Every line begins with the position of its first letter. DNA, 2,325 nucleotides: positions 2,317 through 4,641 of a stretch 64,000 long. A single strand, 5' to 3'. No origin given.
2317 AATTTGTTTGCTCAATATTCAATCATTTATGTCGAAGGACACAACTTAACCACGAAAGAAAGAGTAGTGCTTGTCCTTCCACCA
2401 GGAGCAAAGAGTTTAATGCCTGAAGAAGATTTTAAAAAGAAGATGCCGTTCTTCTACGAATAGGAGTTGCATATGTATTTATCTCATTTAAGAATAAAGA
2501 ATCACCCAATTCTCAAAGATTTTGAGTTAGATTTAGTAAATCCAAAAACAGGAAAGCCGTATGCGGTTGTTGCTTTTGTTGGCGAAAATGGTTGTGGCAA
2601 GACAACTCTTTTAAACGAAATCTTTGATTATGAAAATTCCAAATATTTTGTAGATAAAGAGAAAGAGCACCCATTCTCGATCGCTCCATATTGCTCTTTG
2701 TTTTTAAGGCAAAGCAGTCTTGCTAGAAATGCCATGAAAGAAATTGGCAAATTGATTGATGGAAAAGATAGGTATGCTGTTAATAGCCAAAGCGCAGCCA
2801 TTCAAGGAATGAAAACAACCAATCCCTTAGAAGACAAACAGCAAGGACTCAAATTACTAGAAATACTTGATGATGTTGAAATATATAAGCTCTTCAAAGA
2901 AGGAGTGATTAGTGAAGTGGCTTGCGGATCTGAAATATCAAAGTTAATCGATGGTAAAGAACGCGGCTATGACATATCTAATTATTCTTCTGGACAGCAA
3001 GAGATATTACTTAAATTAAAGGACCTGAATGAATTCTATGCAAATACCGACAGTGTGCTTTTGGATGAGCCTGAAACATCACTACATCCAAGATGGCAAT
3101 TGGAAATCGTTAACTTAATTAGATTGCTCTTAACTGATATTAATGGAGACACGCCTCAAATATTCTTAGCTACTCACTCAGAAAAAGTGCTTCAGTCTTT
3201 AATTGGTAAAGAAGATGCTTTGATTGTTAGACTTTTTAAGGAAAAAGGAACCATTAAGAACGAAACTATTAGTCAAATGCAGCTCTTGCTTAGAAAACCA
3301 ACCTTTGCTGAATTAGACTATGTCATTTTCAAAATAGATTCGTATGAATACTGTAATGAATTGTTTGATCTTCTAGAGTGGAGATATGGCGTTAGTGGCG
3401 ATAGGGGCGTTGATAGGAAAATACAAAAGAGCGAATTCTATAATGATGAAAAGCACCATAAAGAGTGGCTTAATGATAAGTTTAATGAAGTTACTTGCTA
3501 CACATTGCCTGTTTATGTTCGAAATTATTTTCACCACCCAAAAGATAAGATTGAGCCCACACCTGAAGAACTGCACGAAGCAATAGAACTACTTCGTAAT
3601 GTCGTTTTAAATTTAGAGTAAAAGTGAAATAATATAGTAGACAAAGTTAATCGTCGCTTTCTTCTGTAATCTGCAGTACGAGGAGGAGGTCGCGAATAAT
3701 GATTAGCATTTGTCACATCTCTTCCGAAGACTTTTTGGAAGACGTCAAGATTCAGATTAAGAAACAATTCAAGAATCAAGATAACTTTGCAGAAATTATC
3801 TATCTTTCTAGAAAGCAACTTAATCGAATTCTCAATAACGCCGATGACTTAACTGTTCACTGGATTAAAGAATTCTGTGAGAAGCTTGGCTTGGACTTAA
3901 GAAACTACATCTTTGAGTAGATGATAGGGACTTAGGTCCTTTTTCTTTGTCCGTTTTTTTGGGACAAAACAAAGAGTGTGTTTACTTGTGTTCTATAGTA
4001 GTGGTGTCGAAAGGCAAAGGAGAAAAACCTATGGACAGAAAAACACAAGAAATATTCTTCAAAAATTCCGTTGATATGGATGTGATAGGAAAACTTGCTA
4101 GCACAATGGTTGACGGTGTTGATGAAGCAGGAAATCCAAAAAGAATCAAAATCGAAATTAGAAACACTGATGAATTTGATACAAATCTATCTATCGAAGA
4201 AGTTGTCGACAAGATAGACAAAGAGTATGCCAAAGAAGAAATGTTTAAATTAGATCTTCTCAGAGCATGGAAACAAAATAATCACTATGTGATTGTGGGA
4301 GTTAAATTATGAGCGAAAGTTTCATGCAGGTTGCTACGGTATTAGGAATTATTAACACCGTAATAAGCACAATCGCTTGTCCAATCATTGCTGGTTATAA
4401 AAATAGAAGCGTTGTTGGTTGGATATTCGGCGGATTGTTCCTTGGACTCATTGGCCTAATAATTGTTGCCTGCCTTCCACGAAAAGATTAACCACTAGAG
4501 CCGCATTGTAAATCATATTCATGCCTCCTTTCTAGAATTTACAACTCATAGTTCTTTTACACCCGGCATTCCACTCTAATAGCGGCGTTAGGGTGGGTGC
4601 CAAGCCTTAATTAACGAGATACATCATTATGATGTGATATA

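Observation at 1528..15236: Two different two-gene modules share a duplicated promoter and a paralogous coiled-coil/4-TM membrane domain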

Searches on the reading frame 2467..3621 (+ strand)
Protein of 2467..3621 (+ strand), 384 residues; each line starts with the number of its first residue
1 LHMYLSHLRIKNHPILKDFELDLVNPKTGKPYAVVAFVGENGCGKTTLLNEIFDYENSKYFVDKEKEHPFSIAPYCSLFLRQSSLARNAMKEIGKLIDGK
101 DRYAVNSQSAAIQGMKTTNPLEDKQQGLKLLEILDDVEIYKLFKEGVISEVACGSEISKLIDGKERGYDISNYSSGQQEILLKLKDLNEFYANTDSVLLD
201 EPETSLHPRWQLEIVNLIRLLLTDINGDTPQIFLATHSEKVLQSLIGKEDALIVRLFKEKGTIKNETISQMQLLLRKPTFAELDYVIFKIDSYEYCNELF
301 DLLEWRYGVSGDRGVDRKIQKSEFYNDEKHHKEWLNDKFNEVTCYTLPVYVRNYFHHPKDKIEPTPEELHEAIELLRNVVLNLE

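Call 6: search_protein_families(library=pfam, proteins=[window:2467-3621:+], max_evalue=0.1)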
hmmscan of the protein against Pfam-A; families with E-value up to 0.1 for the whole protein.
window:2467-3621:+ (384 aa): 13 families
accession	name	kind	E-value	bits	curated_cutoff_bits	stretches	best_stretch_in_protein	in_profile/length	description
PF13175.12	AAA_15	-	3.4e-18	66.9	32.1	2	88-240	251-372/374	AAA ATPase domain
PF13304.12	AAA_21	-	2.4e-13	51.3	27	1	156-240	221-301/304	AAA domain, putative AbiEii toxin, Type IV TA system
PF00005.33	ABC_tran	-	3.1e-05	25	25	1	33-53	12-32/137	ABC transporter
PF00931.28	NB-ARC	-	0.00072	19.3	23.5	1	32-137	19-109/248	NB-ARC domain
PF13476.12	AAA_23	-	0.0014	19.7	27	1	8-52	2-39/201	AAA domain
PF05729.18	NACHT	-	0.0029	17.9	26.7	1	34-60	2-28/167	NACHT domain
PF13191.12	AAA_16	-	0.0042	18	32.6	1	27-81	20-75/167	AAA ATPase domain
PF13401.12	AAA_22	-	0.007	17.1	27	1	34-79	7-54/130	AAA domain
PF07693.20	KAP_NTPase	-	0.017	14.8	20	1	30-98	18-80/293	KAP family P-loop domain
PF13173.12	AAA_14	-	0.05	14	27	0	34-68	4-41/129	AAA domain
PF01926.29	MMR_HSR1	-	0.064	13.8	21.9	0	35-54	2-21/113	50S ribosome-binding GTPase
PF03205.20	MobB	-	0.074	13.4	26.6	0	34-53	1-20/133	Molybdopterin guanine dinucleotide synthesis protein B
PF03193.22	RsgA_GTPase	-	0.087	13.1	30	0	33-54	107-128/174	RsgA GTPase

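Call 7: search_protein_families(library=padloc, proteins=[window:2467-3621:+], max_evalue=0.1)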
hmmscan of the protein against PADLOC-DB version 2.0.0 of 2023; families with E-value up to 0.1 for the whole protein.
window:2467-3621:+ (384 aa): 122 families (the best 25 are shown)
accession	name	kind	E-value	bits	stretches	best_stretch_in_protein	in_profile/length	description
PDLC00289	PtuA1|PtuA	-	1.3e-24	85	2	168-267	223-315/404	AAA ATPase domain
PDLC00265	PtuA1|PtuA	-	6.2e-24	82.9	2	121-264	262-394/479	AAA ATPase domain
PDLC02979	AriA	-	6.5e-20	70.2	2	131-241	290-372/373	-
PDLC02981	AriAB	-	4.9e-19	66.5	2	165-262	302-397/694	-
PDLC00274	PtuA1|PtuA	-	2.2e-18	64.7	2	3-84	1-81/438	AAA ATPase domain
PDLC00266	PtuA1|PtuA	-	5.6e-18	63.4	2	160-271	300-407/483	AAA ATPase domain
PDLC00283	PtuA1|PtuA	-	1.7e-17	61.7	2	137-262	245-363/448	AAA ATPase domain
PDLC04164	AriA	-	2.2e-17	61.5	1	36-242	31-236/253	-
PDLC00273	PtuA1|PtuA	-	2.1e-16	57.9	1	100-259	137-286/375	AAA ATPase domain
PDLC00285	PtuA1|PtuA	-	2.7e-16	57.9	1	163-263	253-350/432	AAA ATPase domain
PDLC00303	PtuA1|PtuA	-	1.7e-15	55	1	162-265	205-304/386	AAA ATPase domain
PDLC04235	PDC-M01A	-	2.1e-15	54.6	2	125-245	304-419/510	-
PDLC00295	PtuA1|PtuA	-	3.2e-15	54.2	2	193-273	290-363/451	AAA ATPase domain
PDLC04244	PDC-M01A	-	9.1e-15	52.4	1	17-245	176-395/482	-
PDLC02980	AriA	-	1.2e-14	52.9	1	122-241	201-302/304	-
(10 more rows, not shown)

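Call 79: search_protein_families(library=ncbifam, proteins=[window:2467-3621:+], max_evalue=0.05)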
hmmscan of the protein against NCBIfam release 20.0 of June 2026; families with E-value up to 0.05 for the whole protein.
window:2467-3621:+ (384 aa): 48 families (the best 25 are shown)
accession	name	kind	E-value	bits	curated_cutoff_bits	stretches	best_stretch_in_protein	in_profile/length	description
NF038234.1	retron_eff_Eco8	equivalog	2.8e-09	36.2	250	1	192-276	271-358/679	retron Eco8 family effector endonuclease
NF000355.4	ribo_prot_ABC_F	equivalog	1.3e-08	34.2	380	1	34-206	30-148/499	ribosomal protection-like ABC-F family protein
TIGR03608.1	L_ocin_972_ABC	subfamily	5.6e-08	32.5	254.85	1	9-58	7-50/206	putative bacteriocin export ABC transporter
NF041760.1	PtuA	equivalog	1.1e-07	31.2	500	1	197-250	380-427/524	retron Ec78 anti-phage system effector ATPase PtuA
TIGR04435.1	restrict_AAA_1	hypoth_equivalog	2.2e-06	26.7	300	1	163-263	388-490/568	restriction system-associated AAA family ATPase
NF010068.0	PRK13548.1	equivalog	2.5e-06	26.8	261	1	8-55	13-54/261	heme ABC transporter ATP-binding protein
NF008409.0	PRK11231.1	equivalog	2.7e-06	26.9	375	1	12-52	14-48/255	Fe(3+) dicitrate ABC transporter ATP-binding protein FecE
NF043038.1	ABCF_CplR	exception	2.6e-05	23.1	780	1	8-60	294-340/544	ABC-F type ribosomal protection protein CplR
TIGR01166.1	cbiO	subfamily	5.6e-05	22.7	211.8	1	33-51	19-37/190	cobalt ABC transporter, ATP-binding protein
NF040873.1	AztA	equivalog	7.9e-05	22.3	220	1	31-52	17-38/191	zinc ABC transporter ATP-binding protein AztA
NF000169.2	ABCF_Sal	exception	8.2e-05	21.4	725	1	35-64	30-60/542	Sal family ABC-F type ribosomal protection protein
NF047565.1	PSM_export_PmtA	equivalog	0.0002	20.8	350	0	17-55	13-50/282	phenol-soluble modulin export ABC transporter ATP-binding protein PmtA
NF047739.1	antiphage_MADS3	equivalog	0.00023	20.5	420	0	194-259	337-395/427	methylation-associated defense system AAA family ATPase MAD3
TIGR00972.1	3a0107s01c2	equivalog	0.00036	19.9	343.2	0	32-52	27-47/248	phosphate ABC transporter ATP-binding protein PstB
NF045998.1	cleave_ABC_plasm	equivalog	0.00074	17.9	500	1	36-71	497-535/673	Mbov_0121 family peptidase domain-containing ABC transporter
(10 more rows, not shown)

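Call 109: search_protein_families(library=phrogs, proteins=[window:2473-3621:+], max_evalue=0.01)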
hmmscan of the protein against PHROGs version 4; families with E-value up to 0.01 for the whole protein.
window:2473-3621:+ (382 aa): 14 families
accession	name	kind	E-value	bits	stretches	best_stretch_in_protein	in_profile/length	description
phrog_8323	-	unknown function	6.6e-20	72.2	2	162-261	281-384/623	-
phrog_7507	-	unknown function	2.3e-16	61.2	1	164-264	379-470/483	-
phrog_3940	-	unknown function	3.4e-13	50.3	2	159-269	213-333/537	-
phrog_9802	-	unknown function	1.4e-12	48.4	1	97-259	203-344/438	-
phrog_8066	-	unknown function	1.4e-12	48.3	2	168-244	360-433/522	-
phrog_4747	-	unknown function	5.9e-09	36.5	1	195-261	337-400/610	-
phrog_19212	-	unknown function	1.5e-07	31.4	1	167-250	335-419/550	-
phrog_5836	-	unknown function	9.5e-07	28.1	1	159-253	273-363/1071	-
phrog_293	-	moron, auxiliary metabolic gene and host takeover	1e-06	28.1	1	10-51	435-470/1058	ABC transporter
phrog_8939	-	unknown function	2e-06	27.7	0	191-242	441-495/595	-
phrog_14430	-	unknown function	8.7e-06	26.2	1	190-244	336-386/444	-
phrog_2801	-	unknown function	0.0003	20.2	0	184-302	521-624/735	-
phrog_2392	-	moron, auxiliary metabolic gene and host takeover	0.0007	19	1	28-48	505-525/726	ABC transporter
phrog_800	-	head and packaging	0.0029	17.3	1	22-64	21-67/511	terminase small subunit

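Call 112: search_solved_structures(query=window:2473-3621:+, max_evalue=0.001)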
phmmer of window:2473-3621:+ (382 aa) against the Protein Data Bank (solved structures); distinct sequences matched with E-value up to 0.001: 3.
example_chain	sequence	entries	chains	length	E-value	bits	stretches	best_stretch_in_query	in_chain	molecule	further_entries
8ux9_B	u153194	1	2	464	0.00012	24.4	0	170-240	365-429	AriA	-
8v45_A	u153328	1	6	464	0.00012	24.4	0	170-240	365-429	AriA antitoxin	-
8v46_A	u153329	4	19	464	0.00031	23.1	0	170-240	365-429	AriA antitoxin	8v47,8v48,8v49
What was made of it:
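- On PARIS: Pfam AAA_15 3.4e-18 and AAA_21 2.4e-13 (call 6); PADLOC AriA 6.5e-20 (call 7); best PDB hit AriA 1.2e-4 (call 112)
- Closest known: PARIS. Same: AriA is the closest solved relative of the window ATPase (E 1.2e-4, call 112; PADLOC AriA 6.5e-20, call 7).
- The ATPase belongs to the defence-type ABC ATPases: PADLOC PtuA 1.3e-24 and AriA 6.5e-20 (call 7), and the closest solved protein is PARIS AriA (call 112).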

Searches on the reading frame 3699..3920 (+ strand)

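Call 6: search_protein_families(library=pfam, proteins=[window:3699-3920:+], max_evalue=0.1)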
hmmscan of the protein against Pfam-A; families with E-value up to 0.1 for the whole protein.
window:3699-3920:+ (73 aa): 5 families
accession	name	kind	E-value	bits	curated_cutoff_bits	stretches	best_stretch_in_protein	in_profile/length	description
PF12844.13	HTH_19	-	0.0053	17.1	30.2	1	22-72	11-59/64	Helix-turn-helix domain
PF13402.12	Peptidase_M60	-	0.04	13.9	25.8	1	19-70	219-270/275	Peptidase M60, enhancin and enhancin-like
PF01381.28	HTH_3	-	0.085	13.4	23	0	26-67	11-52/55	Helix-turn-helix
PF13443.12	HTH_26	-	0.089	13.5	22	0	20-66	7-53/63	Cro/C1-type HTH DNA-binding domain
PF24718.1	HTH_73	-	0.097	13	27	0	45-66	30-51/71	HTH-like domain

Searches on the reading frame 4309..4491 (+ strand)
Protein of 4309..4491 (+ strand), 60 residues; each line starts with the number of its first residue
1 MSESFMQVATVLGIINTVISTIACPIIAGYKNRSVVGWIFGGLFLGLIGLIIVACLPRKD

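Call 63: search_protein_families(library=pfam, proteins=[window:4309-4491:+], max_evalue=0.01)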
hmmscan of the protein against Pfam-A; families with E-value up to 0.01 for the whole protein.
window:4309-4491:+ (60 aa): 0 families

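Call 109: search_protein_families(library=phrogs, proteins=[window:4309-4491:+], max_evalue=0.01)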
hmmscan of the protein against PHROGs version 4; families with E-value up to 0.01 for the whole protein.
window:4309-4491:+ (60 aa): 1 family
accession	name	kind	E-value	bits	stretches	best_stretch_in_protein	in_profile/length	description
phrog_8436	-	unknown function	0.00084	20.4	1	14-56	5-46/110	-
